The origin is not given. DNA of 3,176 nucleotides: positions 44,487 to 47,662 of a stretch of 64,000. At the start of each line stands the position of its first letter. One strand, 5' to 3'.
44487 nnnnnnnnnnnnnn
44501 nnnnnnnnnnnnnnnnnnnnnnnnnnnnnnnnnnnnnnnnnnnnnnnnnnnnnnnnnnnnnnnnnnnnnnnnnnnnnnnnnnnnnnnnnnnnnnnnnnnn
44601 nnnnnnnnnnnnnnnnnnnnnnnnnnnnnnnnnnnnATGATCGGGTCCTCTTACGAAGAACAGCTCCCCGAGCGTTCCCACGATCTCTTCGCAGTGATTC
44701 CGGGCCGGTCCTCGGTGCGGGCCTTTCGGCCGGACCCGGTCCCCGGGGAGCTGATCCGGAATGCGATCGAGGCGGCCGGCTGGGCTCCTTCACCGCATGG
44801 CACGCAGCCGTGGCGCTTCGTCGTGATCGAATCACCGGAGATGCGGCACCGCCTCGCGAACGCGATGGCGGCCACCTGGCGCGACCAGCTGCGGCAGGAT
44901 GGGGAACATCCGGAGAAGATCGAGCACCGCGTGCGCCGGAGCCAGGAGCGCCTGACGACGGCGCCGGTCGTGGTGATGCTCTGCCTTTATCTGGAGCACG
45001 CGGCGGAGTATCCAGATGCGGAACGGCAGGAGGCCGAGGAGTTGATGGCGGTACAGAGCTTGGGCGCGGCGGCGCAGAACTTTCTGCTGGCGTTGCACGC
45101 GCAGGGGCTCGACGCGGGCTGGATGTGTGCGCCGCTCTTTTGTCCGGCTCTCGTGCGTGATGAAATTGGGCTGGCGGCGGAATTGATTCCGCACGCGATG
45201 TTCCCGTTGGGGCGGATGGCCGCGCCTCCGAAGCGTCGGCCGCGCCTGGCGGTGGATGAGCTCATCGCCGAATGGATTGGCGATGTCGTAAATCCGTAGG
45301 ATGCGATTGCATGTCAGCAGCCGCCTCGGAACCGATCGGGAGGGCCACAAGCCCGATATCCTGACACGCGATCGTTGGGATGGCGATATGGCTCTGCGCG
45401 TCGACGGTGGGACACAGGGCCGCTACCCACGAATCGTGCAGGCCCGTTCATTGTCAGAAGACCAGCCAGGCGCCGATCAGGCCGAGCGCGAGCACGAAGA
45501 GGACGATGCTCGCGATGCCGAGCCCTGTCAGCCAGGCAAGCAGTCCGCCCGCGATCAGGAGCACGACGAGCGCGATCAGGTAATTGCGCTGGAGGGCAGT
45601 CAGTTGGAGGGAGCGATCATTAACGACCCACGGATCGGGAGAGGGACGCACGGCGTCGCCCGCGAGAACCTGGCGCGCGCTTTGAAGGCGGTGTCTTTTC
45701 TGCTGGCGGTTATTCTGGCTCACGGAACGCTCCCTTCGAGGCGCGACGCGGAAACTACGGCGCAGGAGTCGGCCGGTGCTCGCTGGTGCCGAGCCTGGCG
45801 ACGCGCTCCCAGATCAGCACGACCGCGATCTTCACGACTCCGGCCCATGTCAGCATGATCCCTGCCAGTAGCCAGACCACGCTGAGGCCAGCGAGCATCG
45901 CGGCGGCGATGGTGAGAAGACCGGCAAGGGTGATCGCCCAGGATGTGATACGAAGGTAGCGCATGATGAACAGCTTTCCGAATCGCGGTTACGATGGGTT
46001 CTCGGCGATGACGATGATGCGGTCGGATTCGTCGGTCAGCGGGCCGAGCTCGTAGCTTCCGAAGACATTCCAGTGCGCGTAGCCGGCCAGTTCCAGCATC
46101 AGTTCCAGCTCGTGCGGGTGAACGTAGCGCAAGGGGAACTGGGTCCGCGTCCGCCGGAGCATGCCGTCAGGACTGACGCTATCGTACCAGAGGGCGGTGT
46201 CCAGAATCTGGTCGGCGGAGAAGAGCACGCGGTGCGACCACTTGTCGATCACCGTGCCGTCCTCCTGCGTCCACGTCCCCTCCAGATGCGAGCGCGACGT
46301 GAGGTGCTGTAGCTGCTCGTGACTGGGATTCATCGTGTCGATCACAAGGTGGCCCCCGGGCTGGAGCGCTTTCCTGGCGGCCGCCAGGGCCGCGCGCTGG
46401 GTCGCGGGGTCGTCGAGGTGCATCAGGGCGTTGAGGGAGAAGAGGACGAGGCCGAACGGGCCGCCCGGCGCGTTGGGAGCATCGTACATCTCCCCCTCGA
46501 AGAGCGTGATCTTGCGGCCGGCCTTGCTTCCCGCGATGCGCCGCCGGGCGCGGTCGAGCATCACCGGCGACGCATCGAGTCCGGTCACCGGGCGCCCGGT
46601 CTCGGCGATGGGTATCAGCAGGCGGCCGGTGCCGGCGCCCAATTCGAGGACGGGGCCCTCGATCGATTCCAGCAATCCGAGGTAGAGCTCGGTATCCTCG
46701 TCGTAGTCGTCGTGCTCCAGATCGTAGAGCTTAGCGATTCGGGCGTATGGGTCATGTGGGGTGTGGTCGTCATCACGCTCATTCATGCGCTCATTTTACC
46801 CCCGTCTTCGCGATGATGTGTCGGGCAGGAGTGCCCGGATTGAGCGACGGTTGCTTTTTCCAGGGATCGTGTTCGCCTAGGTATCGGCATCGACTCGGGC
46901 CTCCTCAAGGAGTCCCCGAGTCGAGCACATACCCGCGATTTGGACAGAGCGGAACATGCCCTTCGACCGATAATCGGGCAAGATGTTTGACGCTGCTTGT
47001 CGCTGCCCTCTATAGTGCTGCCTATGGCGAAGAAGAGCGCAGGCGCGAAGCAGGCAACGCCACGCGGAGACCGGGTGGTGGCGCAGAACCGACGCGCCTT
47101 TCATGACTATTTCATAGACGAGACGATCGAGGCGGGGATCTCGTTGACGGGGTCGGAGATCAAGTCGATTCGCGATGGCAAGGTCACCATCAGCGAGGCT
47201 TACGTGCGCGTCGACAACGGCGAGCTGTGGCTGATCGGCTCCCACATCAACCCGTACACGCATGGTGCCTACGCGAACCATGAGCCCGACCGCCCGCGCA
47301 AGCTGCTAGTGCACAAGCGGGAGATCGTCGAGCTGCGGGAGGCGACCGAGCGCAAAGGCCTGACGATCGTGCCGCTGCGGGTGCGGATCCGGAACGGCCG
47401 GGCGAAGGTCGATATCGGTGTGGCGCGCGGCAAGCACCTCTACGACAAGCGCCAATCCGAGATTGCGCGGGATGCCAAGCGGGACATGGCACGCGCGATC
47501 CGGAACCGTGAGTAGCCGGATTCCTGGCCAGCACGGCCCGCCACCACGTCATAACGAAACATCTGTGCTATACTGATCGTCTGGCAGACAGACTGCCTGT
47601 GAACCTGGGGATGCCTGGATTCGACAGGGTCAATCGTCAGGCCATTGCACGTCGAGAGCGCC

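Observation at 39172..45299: FMN riboswitch controlling an Opp/Dpp-type ABC importer with twin binding proteins and an FbiB-C-like flavoprotein, but no ATPase genes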

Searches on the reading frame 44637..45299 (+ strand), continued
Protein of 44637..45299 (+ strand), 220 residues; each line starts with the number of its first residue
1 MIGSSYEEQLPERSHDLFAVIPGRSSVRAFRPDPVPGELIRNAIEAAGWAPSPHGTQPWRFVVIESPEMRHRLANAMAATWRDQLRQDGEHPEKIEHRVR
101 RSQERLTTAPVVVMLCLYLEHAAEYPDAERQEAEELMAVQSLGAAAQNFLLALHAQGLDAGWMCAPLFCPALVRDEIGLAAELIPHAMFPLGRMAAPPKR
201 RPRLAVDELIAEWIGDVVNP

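Call 100: search_protein_families(library=pfam, proteins=[L122:918-2123:-, L122:2373-3167:+, L122:3164-4192:+, L122:4205-5272:-, L122:10769-13108:-, L122:13914-14984:+, L129:1003-1836:+, L129:2013-2543:+, L129:10593-11231:-, L129:11406-12791:-], max_evalue=0.0001)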
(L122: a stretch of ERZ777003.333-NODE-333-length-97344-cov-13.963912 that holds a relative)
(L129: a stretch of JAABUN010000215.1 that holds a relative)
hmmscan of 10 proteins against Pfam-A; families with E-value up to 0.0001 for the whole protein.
L122:918-2123:- (401 aa): 4 families
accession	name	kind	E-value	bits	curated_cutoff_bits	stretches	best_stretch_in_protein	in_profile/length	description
PF01408.29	GFO_IDH_MocA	-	1.3e-29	103.7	24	1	32-149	1-118/120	Oxidoreductase family, NAD-binding Rossmann fold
PF22725.1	GFO_IDH_MocA_C3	-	1.7e-29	102.7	27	1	159-280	1-122/124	GFO/IDH/MocA C-terminal domain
PF02894.22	GFO_IDH_MocA_C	-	2e-23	83.8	22.9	1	163-371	1-218/218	Oxidoreductase family, C-terminal alpha/beta domain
PF03447.22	NAD_binding_3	-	7e-05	23.9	24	0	34-149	2-115/116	Homoserine dehydrogenase, NAD binding domain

L122:2373-3167:+ (264 aa): 0 families

L122:3164-4192:+ (342 aa): 1 family
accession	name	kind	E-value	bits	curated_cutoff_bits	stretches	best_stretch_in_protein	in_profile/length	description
PF00296.26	Bac_luciferase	-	1.7e-45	156.2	27.9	1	43-306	21-285/314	Luciferase-like monooxygenase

L122:4205-5272:- (355 aa): 2 families
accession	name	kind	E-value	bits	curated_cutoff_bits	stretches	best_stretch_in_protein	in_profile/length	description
PF03193.22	RsgA_GTPase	-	4.9e-48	163.7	30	1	110-290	1-173/174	RsgA GTPase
PF01926.29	MMR_HSR1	-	3.7e-06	27.5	21.9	1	227-285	3-56/113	50S ribosome-binding GTPase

L122:10769-13108:- (779 aa): 2 families
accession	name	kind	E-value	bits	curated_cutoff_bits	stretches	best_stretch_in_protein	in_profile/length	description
PF03176.21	MMPL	-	1.3e-89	300.8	20.5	2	101-422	31-331/333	MMPL family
PF00873.25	ACR_tran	-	5.6e-08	31.4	28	1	229-444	337-550/1021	AcrB/AcrD/AcrF family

L122:13914-14984:+ (356 aa): 2 families
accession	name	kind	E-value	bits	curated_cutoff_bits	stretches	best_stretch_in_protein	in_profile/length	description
PF00589.27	Phage_integrase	-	2.6e-35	122.2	27.1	1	178-335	20-170/172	Phage integrase family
PF11917.13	DUF3435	-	8.6e-06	25.4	25.8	1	268-332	171-237/418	Protein of unknown function (DUF3435)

L129:1003-1836:+ (277 aa): 0 families

L129:2013-2543:+ (176 aa): 3 families
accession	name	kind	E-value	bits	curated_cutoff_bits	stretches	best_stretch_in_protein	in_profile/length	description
PF04978.18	MST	-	4e-45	154.4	27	1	26-172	1-149/149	Mycothiol-S-transferase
PF12867.12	DinB_2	-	6.8e-15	56.1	24.8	1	31-162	2-127/128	DinB superfamily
PF11716.13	MDMPI_N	-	1.5e-08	35.9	24.2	1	36-159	6-135/140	Mycothiol maleylpyruvate isomerase N-terminal domain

L129:10593-11231:- (212 aa): 1 family
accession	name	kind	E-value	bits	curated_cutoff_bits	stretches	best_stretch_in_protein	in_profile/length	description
PF06736.16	TMEM175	-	3.7e-25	88.7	25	1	6-97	1-88/88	Endosomal/lysosomal potassium channel TMEM175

L129:11406-12791:- (461 aa): 0 families

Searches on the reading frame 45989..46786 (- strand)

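Call 4: search_protein_families(library=pfam, proteins=[window:45989-46786:-])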
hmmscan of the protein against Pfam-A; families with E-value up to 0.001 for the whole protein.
window:45989-46786:- (265 aa): 6 families
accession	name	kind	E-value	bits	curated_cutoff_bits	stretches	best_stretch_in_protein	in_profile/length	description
PF13649.12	Methyltransf_25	-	2.8e-17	63.6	27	1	46-145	1-97/97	Methyltransferase domain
PF08242.18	Methyltransf_12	-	1.4e-14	55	30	1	47-147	1-98/98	Methyltransferase domain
PF08241.18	Methyltransf_11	-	2.9e-13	50.7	21.2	1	47-149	1-95/95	Methyltransferase domain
PF13489.12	Methyltransf_23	-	3.8e-13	49.9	27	1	43-175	23-124/164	Methyltransferase domain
PF13847.12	Methyltransf_31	-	9.9e-12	45.2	27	1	45-172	6-132/145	Methyltransferase domain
PF05175.20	MTS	-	8.9e-05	22.6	23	1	25-149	13-138/170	Methyltransferase small domain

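Call 5: search_protein_families(library=ncbifam, proteins=[window:45989-46786:-])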
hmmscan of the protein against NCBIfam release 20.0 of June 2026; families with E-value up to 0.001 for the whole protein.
window:45989-46786:- (265 aa): 18 families
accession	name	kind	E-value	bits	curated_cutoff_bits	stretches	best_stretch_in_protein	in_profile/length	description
NF041820.1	daptide_MTase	equivalog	9.1e-26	90.8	175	1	17-164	11-157/243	daptide-type RiPP biosynthesis methyltransferase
NF043040.1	corrin_prot_MT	hypoth_equivalog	2.3e-18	66.4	180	1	44-155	43-154/216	corrinoid protein-associated methyltransferase CpaM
TIGR01983.1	UbiG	equivalog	6.2e-07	28.9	102.95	1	45-155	52-157/228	bifunctional 2-polyprenyl-6-hydroxyphenol methylase/3-demethylubiquinol 3-O-methyltransferase UbiG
NF001244.0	PRK00216.1-5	equivalog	1.4e-05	24.5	216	1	45-158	51-163/236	bifunctional demethylmenaquinone methyltransferase/2-methoxy-6-polyprenyl-1,4-benzoquinol methylase UbiE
NF042988.1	Erm46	exception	1.5e-05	24.4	503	1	36-88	26-78/255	23S rRNA (adenine(2058)-N(6))-methyltransferase Erm(46)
NF008264.0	PRK11036.1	equivalog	1.6e-05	24.5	366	1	40-152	42-150/261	tRNA uridine 5-oxyacetic acid(34) methyltransferase CmoM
NF011995.0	PRK15451.1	equivalog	2e-05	24.2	285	1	62-150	80-163/247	carboxy-S-adenosyl-L-methionine synthase CmoA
TIGR00537.1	hemK_rel_arch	hypoth_equivalog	5.9e-05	22.8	87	1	30-129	6-101/179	HemK2/MTQ2 family protein methyltransferase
TIGR02021.1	BchM-ChlM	equivalog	6e-05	22.6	158.9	1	46-102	58-114/218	magnesium protoporphyrin IX methyltransferase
NF045667.1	MTase_DVU1556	equivalog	7.1e-05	22.4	155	1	45-172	25-146/213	DVU_1556 family methyltransferase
NF050150.1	RiPP_MTase_ApyS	equivalog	8.2e-05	22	400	1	45-102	144-203/323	RiPP biosynthesis methyltransferase ApyS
TIGR01934.1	MenG_MenH_UbiE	subfamily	0.00014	21.3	158.35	1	45-155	42-148/223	ubiquinone/menaquinone biosynthesis methyltransferase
NF001790.0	PRK00517.3-3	equivalog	0.00015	21.2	269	1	45-156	125-230/262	50S ribosomal protein L11 methyltransferase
NF045882.1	PLipidMtase_Leg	equivalog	0.00017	21.5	390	1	44-95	44-94/207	phospholipid N-methyltransferase PmtA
NF011529.0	PRK14968.1-3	equivalog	0.00025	20.5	162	1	30-117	21-105/198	putative methyltransferase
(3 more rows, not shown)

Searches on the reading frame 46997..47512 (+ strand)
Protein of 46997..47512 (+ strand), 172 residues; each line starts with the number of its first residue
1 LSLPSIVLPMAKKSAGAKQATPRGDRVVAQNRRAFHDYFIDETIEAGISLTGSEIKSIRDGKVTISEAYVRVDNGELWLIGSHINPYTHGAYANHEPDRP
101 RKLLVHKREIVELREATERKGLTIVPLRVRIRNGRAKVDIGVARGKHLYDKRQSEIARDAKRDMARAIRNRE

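Call 95: search_protein_families(library=ncbifam, proteins=[window:46997-47512:+], max_evalue=0.00001)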
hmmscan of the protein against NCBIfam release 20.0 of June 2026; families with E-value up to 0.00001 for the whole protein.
window:46997-47512:+ (172 aa): 2 families
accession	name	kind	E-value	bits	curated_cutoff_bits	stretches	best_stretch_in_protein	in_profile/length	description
NF003843.0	PRK05422.1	equivalog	6.4e-61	204.5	130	1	21-170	6-155/156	SsrA-binding protein SmpB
TIGR00086.1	smpB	equivalog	1.2e-52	177.8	119.1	1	28-168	2-143/144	SsrA-binding protein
